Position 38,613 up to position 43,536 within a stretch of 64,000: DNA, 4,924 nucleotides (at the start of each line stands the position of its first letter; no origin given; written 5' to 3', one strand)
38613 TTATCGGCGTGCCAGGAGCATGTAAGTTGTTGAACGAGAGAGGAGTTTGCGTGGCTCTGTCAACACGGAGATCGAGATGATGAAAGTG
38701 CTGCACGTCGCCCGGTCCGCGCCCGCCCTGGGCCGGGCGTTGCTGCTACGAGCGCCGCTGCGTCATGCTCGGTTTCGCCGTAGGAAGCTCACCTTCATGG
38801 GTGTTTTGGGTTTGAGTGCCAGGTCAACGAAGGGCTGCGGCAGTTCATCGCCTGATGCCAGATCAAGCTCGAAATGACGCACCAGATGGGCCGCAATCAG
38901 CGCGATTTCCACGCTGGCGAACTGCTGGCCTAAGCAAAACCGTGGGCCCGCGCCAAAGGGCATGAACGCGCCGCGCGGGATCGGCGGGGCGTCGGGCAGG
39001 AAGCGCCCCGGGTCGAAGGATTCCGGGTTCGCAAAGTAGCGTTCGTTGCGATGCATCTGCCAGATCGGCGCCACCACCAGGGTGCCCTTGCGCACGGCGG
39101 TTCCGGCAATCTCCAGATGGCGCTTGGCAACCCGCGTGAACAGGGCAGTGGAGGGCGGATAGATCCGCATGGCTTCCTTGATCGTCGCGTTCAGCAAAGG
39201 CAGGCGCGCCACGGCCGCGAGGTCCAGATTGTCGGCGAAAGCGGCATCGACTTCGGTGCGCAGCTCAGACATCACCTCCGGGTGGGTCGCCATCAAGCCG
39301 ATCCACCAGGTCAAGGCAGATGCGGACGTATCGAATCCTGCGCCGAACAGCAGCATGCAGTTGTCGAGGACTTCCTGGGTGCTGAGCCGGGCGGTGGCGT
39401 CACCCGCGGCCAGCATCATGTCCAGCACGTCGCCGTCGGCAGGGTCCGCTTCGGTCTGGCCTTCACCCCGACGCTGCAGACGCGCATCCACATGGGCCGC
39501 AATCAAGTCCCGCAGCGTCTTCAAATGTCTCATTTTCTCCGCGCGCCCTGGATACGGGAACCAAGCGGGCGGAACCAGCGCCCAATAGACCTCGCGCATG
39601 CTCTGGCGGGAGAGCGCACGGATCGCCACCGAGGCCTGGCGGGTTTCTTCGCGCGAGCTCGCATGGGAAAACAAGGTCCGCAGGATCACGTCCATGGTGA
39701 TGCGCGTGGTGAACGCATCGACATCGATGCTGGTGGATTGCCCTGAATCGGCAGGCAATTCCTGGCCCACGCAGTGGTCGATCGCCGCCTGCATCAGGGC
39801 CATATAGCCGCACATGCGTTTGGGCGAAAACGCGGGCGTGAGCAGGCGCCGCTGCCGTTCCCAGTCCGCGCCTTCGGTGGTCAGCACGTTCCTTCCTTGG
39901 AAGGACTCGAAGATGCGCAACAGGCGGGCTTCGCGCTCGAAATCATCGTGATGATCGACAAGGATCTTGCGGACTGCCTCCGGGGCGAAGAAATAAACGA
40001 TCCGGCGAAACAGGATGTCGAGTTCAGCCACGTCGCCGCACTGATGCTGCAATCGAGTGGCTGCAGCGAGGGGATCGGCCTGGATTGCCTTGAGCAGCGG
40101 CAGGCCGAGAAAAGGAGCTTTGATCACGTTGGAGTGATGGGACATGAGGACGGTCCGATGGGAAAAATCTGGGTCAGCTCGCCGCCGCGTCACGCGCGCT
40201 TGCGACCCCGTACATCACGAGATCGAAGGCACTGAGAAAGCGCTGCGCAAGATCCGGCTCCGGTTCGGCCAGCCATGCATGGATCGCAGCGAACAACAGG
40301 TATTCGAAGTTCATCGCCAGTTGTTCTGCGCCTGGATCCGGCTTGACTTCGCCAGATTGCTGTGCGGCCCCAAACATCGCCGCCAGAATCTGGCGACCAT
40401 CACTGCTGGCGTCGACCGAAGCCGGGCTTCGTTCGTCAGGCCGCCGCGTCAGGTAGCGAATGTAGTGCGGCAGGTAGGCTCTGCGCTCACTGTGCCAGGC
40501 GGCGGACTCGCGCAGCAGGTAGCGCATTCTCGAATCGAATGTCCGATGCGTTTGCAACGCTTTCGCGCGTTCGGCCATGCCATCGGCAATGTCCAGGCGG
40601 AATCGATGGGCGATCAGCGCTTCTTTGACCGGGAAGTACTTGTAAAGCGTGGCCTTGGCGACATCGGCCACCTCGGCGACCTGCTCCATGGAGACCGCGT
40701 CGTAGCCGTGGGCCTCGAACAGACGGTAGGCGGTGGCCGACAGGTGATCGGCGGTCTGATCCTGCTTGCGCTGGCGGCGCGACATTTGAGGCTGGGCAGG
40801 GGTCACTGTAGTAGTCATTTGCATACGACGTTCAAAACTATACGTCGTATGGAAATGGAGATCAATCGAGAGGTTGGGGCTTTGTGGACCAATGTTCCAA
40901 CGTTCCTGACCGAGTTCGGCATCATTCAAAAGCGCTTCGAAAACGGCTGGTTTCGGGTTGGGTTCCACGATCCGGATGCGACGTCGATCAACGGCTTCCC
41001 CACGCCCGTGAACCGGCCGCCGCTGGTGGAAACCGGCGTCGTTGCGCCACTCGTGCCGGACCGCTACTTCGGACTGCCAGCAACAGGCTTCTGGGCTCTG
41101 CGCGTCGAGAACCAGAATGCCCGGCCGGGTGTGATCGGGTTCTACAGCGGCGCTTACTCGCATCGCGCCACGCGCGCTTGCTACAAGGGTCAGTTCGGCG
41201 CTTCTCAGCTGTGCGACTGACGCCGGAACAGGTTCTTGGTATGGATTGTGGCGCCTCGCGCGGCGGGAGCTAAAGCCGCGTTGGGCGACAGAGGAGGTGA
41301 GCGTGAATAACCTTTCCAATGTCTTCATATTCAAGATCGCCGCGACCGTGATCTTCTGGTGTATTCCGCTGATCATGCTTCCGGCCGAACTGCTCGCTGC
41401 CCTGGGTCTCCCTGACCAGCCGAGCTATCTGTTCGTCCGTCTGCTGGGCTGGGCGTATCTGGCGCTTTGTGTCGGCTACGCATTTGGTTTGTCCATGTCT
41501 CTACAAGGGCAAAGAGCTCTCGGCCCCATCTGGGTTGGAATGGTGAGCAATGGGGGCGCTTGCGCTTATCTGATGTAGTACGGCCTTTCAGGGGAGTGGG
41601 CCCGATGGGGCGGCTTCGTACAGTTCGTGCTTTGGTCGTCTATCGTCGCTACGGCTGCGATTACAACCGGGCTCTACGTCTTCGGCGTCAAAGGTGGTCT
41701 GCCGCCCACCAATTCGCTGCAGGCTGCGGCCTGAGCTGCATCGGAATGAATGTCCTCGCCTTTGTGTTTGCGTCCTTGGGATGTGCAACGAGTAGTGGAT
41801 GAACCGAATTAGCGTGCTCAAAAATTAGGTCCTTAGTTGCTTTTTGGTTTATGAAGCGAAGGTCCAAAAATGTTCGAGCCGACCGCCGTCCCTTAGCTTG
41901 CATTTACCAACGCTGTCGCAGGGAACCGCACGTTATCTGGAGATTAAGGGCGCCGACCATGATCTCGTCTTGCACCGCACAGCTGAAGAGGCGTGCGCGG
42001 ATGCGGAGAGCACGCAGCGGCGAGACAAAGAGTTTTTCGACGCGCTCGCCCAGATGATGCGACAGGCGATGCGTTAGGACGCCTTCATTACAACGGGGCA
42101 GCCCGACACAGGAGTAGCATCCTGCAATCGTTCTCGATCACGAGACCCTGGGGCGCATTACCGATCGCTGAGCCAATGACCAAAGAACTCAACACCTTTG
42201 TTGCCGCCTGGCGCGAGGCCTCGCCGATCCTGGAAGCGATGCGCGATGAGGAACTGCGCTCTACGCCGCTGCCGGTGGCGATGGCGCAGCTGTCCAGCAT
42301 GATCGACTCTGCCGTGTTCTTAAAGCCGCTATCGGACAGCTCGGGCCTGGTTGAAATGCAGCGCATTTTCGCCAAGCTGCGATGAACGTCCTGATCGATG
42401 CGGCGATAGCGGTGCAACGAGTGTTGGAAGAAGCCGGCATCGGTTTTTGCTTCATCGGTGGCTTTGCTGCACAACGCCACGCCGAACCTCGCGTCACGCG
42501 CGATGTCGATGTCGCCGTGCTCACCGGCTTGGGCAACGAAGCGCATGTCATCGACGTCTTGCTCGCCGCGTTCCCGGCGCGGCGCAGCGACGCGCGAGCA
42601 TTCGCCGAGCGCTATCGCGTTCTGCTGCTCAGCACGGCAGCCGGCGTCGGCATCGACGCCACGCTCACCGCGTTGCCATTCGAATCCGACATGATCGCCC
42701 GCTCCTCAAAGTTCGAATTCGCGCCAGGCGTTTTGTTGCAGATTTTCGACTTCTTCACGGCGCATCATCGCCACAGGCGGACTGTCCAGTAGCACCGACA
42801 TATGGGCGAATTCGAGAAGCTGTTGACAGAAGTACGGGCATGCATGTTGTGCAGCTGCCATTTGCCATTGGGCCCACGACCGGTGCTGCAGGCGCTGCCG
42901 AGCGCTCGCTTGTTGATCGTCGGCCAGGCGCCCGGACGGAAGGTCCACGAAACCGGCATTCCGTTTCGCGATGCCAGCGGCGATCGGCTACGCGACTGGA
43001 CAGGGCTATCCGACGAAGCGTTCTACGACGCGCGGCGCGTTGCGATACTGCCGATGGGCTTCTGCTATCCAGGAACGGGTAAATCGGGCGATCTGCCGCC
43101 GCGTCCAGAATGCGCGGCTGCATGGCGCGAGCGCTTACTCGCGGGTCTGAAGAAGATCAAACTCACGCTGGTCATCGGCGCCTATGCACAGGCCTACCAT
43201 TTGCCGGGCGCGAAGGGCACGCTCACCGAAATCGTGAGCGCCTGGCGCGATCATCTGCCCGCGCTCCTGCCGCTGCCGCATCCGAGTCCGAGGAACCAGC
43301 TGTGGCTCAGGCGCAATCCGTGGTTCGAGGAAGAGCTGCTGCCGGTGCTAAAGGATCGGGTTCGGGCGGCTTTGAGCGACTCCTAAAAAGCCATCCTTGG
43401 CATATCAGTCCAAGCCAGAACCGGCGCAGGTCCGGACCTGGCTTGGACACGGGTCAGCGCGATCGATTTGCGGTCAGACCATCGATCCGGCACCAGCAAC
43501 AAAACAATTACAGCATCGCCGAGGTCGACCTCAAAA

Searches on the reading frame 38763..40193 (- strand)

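Call 118: search_protein_families(library=pfam, proteins=[window:38763-40193:-], max_evalue=0.001)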
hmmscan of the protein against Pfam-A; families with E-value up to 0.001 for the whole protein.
window:38763-40193:- (476 aa): 1 family
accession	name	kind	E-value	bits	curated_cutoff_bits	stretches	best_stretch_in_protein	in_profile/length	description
PF00067.27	p450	-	1.4e-89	301.4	22.8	1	28-466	9-458/462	Cytochrome P450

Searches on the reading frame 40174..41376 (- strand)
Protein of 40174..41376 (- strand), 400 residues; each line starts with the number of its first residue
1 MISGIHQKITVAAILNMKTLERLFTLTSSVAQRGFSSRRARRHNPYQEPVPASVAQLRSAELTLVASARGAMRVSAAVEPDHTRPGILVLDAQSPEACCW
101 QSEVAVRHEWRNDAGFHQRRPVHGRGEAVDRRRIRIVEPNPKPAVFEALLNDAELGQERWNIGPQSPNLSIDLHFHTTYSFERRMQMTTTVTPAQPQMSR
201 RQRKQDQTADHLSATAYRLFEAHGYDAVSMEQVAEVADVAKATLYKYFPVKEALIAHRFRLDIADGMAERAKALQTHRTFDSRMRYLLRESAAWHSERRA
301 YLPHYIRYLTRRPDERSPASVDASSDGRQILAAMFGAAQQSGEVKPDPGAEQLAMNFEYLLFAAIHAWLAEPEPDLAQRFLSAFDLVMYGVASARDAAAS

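Call 118: search_protein_families(library=pfam, proteins=[window:40174-41376:-], max_evalue=0.001)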
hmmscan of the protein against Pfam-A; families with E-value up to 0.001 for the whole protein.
window:40174-41376:- (400 aa): 1 family
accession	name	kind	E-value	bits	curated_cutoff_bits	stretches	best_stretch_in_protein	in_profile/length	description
PF00440.29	TetR_N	-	2.7e-14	53.1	24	1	214-256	3-45/47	Bacterial regulatory proteins, tetR family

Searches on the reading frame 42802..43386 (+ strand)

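Call 118: search_protein_families(library=pfam, proteins=[window:42802-43386:+], max_evalue=0.001)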
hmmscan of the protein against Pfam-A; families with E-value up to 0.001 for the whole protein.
window:42802-43386:+ (194 aa): 1 family
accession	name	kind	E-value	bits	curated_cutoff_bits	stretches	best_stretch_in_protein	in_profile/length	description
PF03167.25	UDG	-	8.4e-25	87.9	24.3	1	33-184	6-141/141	Uracil DNA glycosylase superfamily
